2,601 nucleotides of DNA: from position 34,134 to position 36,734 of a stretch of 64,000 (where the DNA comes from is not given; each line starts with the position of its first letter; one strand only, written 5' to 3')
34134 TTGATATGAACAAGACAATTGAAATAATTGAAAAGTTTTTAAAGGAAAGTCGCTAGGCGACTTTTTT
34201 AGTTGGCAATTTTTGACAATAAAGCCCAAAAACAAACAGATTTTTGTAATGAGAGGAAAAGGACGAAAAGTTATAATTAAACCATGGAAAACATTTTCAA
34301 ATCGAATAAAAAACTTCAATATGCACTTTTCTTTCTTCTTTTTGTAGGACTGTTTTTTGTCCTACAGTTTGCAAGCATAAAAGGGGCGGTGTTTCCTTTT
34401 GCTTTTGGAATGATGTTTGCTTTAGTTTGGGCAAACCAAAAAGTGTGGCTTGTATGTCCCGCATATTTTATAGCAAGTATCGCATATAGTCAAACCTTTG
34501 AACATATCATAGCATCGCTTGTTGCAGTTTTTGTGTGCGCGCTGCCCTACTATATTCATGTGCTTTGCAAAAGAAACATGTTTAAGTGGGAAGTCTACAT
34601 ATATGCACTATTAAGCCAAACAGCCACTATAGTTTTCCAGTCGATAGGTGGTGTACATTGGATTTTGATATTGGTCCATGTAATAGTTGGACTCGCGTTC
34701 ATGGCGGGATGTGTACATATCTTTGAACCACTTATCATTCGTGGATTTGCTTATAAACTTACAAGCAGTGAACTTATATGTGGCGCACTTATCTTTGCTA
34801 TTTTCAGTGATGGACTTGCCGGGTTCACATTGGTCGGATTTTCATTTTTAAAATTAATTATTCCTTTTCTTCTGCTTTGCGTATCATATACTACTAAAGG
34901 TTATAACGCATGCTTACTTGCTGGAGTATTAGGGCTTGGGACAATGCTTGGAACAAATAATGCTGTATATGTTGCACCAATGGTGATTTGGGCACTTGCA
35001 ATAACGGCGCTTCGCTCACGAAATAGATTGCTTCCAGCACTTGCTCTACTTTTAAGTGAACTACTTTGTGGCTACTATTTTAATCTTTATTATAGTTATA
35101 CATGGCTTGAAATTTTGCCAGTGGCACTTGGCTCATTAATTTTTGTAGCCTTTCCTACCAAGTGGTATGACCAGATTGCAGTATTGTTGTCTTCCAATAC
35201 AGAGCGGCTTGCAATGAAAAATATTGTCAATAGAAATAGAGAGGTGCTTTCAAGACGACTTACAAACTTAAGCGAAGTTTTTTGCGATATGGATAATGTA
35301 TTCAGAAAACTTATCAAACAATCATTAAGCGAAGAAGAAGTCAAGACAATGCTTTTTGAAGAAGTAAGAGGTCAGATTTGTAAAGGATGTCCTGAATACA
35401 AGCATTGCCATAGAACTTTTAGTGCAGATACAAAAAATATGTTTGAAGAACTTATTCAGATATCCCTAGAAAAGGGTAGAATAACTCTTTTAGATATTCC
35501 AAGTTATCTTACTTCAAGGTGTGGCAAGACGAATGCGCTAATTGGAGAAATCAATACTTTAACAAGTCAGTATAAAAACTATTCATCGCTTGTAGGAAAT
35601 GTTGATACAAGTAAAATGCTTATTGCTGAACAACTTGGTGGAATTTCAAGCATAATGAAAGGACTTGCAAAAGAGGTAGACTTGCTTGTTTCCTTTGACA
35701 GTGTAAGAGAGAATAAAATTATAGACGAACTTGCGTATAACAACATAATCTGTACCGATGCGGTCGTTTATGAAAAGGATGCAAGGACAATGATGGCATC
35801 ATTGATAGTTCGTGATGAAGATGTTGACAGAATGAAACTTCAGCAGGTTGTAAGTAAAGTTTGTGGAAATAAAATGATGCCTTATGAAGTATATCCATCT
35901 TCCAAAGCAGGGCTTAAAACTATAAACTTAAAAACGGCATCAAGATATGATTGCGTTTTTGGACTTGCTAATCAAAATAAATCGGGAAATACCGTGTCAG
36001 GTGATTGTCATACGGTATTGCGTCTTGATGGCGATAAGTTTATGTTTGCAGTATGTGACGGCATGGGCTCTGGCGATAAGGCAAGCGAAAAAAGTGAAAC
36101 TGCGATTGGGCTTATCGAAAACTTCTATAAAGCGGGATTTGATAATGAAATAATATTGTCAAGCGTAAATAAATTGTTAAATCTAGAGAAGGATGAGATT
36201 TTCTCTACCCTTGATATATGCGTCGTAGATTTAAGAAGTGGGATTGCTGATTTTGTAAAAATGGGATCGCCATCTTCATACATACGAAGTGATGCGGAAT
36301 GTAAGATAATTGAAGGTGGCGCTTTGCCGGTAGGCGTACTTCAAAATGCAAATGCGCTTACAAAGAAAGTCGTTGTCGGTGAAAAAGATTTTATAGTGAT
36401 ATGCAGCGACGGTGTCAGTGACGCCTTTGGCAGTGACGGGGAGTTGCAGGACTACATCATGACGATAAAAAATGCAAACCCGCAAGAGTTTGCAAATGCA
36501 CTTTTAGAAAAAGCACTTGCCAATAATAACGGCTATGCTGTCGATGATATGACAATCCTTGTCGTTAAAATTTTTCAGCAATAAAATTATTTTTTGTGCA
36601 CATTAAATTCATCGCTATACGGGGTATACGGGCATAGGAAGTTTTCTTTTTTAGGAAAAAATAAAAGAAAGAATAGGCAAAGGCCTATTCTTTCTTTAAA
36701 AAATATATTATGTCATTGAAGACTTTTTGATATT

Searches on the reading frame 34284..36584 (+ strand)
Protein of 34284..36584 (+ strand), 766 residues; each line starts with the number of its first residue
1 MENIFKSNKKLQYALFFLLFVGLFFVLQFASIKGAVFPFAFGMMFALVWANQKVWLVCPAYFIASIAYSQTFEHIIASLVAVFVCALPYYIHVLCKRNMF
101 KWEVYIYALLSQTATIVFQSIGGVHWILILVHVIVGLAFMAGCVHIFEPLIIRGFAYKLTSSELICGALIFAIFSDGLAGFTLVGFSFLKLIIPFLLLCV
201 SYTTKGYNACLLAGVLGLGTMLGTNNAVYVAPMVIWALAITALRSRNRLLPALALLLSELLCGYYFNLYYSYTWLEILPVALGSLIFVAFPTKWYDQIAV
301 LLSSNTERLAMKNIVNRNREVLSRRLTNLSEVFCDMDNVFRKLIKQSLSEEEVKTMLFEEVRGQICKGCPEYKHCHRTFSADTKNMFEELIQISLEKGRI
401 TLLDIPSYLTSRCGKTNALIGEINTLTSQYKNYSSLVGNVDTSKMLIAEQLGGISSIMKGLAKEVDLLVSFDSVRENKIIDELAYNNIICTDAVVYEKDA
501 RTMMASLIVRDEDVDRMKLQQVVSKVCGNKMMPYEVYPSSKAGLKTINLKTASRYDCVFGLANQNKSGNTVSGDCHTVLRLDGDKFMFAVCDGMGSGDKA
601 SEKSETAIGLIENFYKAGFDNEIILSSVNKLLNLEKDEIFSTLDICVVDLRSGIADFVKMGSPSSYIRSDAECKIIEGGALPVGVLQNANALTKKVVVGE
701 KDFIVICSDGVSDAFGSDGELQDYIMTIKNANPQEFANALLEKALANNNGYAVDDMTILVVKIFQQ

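Call 15: search_protein_families(library=pfam, proteins=[window:34284-36584:+], max_evalue=0.001)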
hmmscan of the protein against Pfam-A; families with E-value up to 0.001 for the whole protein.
window:34284-36584:+ (766 aa): 2 families
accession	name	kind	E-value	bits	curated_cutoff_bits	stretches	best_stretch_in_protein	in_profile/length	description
PF19732.4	SpoIIE_N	-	1.2e-36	126.9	27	1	18-570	42-604/605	Stage II sporulation protein E N-terminal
PF07228.17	SpoIIE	-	7.5e-28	98.2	25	1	583-763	2-191/192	Stage II sporulation protein E (SpoIIE)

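Call 18: find_encoding_contigs(protein=window:34284-36584:+, flank=10000, max_places=6)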
Protein window:34284-36584:+ (766 aa): no gene with exactly this product is on record in the collection.
